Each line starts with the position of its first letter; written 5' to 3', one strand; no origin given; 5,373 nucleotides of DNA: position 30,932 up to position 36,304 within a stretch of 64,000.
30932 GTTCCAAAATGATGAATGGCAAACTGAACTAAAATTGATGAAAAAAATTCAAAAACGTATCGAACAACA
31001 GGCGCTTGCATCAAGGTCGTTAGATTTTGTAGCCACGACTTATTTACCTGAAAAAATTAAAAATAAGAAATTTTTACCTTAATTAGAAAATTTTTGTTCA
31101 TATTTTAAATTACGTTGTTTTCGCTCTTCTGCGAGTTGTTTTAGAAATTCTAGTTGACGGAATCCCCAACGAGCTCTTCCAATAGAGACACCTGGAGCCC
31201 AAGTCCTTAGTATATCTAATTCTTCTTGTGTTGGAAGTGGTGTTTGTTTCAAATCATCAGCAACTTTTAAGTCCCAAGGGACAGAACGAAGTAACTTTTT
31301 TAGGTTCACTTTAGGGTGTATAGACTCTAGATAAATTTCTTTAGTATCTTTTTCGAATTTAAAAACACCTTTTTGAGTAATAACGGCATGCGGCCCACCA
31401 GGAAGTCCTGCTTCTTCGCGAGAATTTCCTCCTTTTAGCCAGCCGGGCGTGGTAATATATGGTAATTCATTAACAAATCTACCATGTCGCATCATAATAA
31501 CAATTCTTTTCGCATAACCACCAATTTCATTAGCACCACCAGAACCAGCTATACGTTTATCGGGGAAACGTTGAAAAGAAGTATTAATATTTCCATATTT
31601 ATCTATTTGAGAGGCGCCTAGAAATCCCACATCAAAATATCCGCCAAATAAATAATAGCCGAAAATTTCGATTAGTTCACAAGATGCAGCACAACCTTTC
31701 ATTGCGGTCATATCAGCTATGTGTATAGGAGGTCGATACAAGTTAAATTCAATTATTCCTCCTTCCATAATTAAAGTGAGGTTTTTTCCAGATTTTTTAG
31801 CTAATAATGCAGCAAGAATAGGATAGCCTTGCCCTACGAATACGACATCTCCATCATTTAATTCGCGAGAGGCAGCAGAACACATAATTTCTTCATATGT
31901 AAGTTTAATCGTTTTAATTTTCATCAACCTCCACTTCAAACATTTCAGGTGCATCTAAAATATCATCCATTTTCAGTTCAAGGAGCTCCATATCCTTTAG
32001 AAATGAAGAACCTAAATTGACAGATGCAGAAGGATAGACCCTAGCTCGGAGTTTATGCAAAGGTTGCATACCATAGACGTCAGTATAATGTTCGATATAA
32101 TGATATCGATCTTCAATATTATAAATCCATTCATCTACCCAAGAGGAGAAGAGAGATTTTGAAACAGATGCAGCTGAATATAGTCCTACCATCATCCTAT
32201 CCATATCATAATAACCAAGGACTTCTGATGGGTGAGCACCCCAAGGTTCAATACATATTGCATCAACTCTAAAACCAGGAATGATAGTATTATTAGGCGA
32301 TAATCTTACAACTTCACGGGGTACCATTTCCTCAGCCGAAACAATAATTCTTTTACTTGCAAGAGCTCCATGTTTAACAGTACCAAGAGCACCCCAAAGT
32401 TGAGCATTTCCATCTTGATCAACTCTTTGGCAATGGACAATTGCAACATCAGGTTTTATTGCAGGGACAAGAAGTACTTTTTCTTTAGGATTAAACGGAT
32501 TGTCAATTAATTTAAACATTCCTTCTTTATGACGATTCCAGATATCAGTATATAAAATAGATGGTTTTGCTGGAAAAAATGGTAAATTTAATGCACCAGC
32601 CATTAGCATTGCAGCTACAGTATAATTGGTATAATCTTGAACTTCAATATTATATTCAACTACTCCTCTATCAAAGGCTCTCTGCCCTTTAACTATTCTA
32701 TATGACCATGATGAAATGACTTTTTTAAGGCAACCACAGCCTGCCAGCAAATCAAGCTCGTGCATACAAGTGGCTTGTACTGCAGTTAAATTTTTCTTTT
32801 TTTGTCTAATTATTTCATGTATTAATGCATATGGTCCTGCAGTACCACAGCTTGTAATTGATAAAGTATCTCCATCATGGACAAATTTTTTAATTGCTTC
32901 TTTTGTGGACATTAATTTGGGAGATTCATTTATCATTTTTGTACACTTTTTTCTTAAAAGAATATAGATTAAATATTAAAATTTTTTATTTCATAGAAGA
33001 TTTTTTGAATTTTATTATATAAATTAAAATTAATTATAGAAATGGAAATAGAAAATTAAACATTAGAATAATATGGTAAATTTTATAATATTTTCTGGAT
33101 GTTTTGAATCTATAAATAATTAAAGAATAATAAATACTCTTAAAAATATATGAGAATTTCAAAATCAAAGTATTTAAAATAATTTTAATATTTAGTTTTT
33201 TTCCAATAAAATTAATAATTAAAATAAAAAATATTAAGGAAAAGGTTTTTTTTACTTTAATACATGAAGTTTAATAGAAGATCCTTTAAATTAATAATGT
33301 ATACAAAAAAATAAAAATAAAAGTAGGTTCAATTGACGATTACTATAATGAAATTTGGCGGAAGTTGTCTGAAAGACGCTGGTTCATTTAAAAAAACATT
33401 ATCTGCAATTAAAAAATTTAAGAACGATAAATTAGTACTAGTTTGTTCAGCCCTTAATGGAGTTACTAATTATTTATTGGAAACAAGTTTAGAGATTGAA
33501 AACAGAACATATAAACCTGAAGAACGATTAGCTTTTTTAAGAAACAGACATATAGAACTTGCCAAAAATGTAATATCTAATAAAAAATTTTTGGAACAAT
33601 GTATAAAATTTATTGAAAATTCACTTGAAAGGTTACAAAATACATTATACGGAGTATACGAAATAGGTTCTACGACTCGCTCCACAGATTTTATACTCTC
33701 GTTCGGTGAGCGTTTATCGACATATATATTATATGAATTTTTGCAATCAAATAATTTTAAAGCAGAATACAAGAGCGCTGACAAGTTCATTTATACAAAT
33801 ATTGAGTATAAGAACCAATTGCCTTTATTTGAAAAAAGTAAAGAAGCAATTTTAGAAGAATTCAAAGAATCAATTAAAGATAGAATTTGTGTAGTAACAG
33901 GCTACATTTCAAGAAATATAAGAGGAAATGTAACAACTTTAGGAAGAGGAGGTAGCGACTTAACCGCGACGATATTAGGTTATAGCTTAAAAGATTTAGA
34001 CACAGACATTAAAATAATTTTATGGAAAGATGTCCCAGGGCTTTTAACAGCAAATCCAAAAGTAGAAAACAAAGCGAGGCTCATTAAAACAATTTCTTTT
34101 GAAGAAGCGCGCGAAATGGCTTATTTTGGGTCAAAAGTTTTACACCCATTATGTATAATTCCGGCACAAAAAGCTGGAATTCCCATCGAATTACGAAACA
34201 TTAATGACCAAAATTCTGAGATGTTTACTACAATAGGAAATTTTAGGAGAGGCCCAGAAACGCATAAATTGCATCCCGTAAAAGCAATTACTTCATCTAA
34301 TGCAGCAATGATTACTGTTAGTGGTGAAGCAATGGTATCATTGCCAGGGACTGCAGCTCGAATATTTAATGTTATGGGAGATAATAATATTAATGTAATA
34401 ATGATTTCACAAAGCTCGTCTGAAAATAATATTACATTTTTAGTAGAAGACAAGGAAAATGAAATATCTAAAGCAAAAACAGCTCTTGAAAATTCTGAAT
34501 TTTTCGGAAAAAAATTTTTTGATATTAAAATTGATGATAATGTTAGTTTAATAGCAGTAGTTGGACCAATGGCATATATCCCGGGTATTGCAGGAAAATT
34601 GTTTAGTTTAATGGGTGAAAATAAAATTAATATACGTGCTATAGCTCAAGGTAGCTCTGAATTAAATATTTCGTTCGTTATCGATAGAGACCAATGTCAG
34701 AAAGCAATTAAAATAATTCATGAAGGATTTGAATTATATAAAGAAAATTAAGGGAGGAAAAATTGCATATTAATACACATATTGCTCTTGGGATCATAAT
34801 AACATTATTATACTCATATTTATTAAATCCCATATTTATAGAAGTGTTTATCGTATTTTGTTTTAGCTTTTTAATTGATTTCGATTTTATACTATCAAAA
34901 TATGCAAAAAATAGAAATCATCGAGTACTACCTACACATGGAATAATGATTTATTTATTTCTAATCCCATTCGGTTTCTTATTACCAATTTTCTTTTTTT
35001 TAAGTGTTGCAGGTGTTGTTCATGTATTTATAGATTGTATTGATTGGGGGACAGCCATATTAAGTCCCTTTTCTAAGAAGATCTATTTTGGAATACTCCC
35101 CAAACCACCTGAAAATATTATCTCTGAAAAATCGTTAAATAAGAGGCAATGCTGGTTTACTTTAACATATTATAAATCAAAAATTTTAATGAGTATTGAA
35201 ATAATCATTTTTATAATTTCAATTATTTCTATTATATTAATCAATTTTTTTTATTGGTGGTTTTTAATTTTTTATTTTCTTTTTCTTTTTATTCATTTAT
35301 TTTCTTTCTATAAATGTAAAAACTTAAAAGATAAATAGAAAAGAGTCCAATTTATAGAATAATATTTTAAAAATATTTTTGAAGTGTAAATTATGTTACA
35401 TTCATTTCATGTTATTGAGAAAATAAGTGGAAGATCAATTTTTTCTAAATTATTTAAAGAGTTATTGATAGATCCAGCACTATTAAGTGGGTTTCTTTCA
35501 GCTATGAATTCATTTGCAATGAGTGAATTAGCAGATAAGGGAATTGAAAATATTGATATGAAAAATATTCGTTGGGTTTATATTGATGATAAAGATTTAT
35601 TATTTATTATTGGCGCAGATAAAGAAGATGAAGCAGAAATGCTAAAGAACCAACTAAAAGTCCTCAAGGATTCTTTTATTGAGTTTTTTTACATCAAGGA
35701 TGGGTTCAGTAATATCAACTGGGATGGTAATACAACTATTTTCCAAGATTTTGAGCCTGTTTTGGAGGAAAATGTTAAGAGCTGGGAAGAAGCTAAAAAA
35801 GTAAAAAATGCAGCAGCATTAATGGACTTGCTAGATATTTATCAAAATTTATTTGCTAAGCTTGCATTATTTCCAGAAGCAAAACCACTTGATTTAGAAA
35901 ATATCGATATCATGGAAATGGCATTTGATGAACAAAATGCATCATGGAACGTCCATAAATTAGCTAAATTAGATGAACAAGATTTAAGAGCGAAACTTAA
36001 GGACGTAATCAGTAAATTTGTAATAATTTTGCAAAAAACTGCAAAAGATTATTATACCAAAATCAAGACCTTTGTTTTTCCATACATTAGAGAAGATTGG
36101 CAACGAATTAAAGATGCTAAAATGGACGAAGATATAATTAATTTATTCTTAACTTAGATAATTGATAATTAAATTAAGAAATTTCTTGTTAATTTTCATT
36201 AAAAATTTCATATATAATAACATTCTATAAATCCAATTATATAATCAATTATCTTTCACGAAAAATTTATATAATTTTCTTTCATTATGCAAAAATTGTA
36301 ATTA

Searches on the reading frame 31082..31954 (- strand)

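Call 42: search_protein_families(library=pfam, proteins=[window:31082-31954:-], max_evalue=0.001)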
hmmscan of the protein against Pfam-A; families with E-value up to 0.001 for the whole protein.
window:31082-31954:- (291 aa): 1 family
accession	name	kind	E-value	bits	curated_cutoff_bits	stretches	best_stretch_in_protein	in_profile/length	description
PF01144.29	CoA_trans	-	7.2e-21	75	23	1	24-221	4-214/217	Coenzyme A transferase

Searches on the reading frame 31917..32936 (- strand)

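Call 42: search_protein_families(library=pfam, proteins=[window:31917-32936:-], max_evalue=0.001)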
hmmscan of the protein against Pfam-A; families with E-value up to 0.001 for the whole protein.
window:31917-32936:- (340 aa): 1 family
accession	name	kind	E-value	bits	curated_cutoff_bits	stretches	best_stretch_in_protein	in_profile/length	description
PF01144.29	CoA_trans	-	2.5e-26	92.9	23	1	9-228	2-215/217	Coenzyme A transferase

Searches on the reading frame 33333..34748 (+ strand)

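Call 42: search_protein_families(library=pfam, proteins=[window:33333-34748:+], max_evalue=0.001)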
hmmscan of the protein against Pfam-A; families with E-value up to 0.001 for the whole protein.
window:33333-34748:+ (472 aa): 4 families
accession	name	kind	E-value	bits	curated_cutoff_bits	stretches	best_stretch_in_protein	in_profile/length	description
PF22468.2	ACT_9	-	6e-40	135.3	27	2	407-466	1-61/61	ACT domain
PF00696.33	AA_kinase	-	8.2e-37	127.6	24.9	1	3-289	2-234/234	Amino acid kinase family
PF13840.12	ACT_7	-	3.9e-17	62.3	27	2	400-464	2-65/65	ACT domain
PF01842.31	ACT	-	4.5e-17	61.9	27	2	338-386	11-62/66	ACT domain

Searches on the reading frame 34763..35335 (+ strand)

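Call 43: search_protein_families(library=pfam, proteins=[window:34763-35335:+], max_evalue=0.001)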
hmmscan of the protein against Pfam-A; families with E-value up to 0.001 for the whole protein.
window:34763-35335:+ (191 aa): 1 family
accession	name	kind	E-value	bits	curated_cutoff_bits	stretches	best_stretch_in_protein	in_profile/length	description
PF04307.19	YdjM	-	1.1e-07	32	29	1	1-155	1-166/176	YdjM inner membrane protein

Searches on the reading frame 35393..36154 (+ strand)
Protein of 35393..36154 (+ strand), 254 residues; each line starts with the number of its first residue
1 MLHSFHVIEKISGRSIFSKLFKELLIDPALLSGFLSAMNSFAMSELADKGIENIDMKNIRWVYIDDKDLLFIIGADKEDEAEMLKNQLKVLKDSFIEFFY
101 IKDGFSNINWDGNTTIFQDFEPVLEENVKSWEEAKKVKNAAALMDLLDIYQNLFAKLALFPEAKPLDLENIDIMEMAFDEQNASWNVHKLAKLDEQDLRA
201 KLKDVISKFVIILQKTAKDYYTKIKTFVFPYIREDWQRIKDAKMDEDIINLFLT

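Call 43: search_protein_families(library=pfam, proteins=[window:35393-36154:+], max_evalue=0.001)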
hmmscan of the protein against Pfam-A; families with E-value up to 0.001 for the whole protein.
window:35393-36154:+ (254 aa): 1 family
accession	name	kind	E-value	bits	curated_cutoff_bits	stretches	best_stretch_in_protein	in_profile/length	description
PF19036.6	Fuz_longin_1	-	0.00087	19.9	26.1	0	12-94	9-89/125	First Longin domain of FUZ, MON1 and HPS1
